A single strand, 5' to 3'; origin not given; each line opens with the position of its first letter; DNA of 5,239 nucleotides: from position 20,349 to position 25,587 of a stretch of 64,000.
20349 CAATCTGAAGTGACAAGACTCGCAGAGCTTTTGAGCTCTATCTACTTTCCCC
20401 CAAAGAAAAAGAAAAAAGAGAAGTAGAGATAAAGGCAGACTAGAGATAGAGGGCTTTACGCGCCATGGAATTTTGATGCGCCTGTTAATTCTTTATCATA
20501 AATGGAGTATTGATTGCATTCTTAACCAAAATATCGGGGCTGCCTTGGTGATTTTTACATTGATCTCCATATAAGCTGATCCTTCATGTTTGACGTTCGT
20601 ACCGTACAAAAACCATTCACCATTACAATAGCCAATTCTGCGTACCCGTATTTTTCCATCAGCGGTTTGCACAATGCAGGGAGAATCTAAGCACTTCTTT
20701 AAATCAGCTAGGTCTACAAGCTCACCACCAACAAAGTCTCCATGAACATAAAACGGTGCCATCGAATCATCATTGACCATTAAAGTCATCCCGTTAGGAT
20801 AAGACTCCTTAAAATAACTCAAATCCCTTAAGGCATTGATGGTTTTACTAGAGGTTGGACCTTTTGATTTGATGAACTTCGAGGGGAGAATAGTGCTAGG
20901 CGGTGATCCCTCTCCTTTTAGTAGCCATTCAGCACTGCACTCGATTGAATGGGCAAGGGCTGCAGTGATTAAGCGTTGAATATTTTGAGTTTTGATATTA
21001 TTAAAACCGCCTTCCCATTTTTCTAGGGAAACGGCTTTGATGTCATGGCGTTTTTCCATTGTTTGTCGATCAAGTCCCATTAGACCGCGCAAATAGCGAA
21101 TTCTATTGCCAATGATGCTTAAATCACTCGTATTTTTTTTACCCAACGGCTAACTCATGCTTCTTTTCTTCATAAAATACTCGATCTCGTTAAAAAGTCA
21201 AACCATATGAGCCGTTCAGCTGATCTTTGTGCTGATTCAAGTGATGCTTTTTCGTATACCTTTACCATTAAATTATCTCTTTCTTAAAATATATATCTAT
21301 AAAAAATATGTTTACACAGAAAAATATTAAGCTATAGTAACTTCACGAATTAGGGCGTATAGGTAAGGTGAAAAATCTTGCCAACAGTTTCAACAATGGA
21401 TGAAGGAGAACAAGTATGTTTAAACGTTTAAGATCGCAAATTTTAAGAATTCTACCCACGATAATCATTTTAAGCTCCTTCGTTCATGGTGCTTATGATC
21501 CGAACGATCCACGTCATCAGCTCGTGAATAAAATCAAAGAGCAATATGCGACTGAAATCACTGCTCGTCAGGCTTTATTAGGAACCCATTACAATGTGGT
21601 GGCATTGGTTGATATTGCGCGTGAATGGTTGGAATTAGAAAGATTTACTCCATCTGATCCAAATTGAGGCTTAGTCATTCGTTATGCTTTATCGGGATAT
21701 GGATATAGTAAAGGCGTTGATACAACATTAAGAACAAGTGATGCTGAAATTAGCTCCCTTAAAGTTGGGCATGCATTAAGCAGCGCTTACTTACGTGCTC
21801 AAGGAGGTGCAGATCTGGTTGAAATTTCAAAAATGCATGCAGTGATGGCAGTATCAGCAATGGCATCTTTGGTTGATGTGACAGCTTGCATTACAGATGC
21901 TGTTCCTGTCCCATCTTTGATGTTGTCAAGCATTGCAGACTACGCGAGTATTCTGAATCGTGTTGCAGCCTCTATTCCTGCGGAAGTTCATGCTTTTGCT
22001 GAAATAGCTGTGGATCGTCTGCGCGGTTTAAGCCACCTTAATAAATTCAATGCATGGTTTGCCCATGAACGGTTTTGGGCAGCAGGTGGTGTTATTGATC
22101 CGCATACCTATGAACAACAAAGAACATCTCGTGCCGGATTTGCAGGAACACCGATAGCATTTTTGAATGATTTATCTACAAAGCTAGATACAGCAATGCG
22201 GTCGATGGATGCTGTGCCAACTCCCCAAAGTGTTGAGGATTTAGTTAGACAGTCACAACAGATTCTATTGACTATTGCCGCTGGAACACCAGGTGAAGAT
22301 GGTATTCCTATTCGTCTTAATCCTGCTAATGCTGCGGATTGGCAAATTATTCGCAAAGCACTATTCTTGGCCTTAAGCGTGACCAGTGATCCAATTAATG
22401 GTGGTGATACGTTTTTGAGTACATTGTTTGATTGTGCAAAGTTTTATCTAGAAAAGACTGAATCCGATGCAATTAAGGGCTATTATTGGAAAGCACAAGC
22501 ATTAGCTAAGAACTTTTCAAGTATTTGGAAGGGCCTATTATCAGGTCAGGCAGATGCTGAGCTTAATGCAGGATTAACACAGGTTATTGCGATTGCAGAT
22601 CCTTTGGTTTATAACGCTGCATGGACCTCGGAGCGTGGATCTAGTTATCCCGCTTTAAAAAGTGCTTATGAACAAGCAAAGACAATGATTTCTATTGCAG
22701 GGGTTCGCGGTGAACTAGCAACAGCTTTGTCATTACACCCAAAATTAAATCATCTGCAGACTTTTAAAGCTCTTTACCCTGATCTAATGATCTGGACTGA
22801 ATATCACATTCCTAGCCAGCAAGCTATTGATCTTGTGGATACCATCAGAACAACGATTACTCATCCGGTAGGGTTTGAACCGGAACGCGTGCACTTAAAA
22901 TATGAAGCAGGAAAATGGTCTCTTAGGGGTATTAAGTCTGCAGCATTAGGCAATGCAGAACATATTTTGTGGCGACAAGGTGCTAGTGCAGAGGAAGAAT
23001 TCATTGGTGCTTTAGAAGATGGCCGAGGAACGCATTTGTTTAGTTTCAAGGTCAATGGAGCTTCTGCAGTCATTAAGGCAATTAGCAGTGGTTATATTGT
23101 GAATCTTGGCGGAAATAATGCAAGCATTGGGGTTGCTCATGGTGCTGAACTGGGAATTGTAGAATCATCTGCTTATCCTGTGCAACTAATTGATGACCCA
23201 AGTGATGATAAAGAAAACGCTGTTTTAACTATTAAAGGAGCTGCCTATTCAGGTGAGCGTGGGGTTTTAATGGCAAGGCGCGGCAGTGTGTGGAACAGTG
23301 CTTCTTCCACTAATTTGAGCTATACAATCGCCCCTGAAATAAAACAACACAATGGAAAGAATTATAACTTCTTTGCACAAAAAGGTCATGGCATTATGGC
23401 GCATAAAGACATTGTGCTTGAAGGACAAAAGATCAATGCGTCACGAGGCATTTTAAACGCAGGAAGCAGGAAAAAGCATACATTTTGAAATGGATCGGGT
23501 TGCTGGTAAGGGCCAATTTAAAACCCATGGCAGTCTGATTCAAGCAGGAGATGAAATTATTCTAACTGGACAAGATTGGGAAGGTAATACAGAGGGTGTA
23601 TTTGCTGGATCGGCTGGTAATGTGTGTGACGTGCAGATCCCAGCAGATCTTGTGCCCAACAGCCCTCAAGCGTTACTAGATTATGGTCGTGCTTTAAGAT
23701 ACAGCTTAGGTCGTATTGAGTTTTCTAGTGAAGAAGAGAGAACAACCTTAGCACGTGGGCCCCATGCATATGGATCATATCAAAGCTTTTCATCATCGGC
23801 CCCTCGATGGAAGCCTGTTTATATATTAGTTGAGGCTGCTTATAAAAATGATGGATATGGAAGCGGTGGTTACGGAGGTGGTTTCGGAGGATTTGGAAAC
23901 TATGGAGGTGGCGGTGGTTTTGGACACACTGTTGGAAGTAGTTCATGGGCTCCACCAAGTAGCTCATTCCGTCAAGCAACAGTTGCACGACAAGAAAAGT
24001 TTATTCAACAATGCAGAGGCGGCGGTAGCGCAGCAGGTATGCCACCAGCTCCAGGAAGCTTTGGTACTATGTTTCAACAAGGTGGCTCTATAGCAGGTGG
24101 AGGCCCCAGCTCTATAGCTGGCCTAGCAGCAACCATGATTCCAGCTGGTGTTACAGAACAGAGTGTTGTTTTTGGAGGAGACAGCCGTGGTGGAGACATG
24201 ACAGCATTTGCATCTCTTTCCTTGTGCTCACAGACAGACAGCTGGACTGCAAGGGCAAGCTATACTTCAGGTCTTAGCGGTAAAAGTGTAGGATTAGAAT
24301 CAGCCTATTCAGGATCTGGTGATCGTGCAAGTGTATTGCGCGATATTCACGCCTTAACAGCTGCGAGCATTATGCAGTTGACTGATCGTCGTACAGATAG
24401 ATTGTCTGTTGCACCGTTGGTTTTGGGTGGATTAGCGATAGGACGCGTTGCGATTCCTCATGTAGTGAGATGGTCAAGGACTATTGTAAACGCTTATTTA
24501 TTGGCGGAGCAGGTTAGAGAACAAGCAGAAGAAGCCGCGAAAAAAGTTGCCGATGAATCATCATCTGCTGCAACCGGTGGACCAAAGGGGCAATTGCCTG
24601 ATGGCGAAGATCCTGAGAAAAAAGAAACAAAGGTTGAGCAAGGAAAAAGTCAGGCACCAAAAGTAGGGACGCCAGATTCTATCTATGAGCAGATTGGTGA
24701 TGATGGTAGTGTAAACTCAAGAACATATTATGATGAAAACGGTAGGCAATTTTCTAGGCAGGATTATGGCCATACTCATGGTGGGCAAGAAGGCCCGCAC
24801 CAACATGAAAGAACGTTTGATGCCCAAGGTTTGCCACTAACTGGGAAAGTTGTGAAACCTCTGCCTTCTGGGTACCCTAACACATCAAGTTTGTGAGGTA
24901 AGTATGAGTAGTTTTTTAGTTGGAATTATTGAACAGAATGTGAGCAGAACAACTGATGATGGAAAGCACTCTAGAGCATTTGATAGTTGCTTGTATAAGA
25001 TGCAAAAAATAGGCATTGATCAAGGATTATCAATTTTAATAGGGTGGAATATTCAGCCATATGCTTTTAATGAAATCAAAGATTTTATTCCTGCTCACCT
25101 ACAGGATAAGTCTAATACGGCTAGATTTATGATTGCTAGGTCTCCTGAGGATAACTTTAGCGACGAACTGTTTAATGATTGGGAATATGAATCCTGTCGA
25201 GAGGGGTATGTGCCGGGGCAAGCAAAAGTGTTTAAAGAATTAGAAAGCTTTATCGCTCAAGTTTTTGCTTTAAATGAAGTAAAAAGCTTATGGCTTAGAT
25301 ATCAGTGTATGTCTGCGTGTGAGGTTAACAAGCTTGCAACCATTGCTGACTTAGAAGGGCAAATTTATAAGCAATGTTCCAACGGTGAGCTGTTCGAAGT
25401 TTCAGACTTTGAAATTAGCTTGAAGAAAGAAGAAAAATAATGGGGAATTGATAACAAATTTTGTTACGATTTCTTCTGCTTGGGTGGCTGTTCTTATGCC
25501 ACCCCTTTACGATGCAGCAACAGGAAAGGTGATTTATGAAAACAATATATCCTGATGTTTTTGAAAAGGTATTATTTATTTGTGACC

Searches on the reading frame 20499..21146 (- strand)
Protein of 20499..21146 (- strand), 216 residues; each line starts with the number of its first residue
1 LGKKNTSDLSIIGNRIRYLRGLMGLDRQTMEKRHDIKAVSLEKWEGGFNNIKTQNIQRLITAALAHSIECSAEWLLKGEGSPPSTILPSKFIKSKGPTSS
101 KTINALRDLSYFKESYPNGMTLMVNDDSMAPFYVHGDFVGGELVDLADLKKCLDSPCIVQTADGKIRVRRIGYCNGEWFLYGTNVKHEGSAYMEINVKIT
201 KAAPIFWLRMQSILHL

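Call 16: search_protein_families(library=pfam, proteins=[window:20499-21146:-], max_evalue=0.001)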
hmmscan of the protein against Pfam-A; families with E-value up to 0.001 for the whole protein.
window:20499-21146:- (216 aa): 1 family
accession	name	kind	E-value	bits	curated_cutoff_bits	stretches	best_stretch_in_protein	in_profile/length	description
PF12844.13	HTH_19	-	0.00085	19.6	30.2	0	13-80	1-63/64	Helix-turn-helix domain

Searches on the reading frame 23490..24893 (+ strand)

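Call 16: search_protein_families(library=pfam, proteins=[window:23490-24893:+], max_evalue=0.001)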
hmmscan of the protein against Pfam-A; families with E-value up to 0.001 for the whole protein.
window:23490-24893:+ (468 aa): 1 family
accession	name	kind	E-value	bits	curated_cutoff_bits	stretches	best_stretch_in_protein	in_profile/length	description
PF15529.11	Ntox24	-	0.00015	22.5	24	1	388-455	13-81/91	Bacterial toxin 24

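Call 84: search_protein_families(library=ncbifam, proteins=[window:23490-24893:+], max_evalue=0.01)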
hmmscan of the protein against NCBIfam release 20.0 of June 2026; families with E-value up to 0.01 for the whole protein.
window:23490-24893:+ (468 aa): 0 families

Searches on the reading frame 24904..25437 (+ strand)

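Call 7: search_protein_families(library=pfam, proteins=[window:24904-25437:+], max_evalue=0.01)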
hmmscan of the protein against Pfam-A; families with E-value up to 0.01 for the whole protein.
window:24904-25437:+ (178 aa): 1 family
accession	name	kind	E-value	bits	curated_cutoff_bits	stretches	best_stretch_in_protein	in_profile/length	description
PF25102.1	DUF7810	-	0.0054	15.7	27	1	108-153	107-152/490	Family of unknown function (DUF7810)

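Call 84: search_protein_families(library=ncbifam, proteins=[window:24904-25437:+], max_evalue=0.01)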
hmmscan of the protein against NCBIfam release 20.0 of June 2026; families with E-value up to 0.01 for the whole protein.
window:24904-25437:+ (178 aa): 0 families
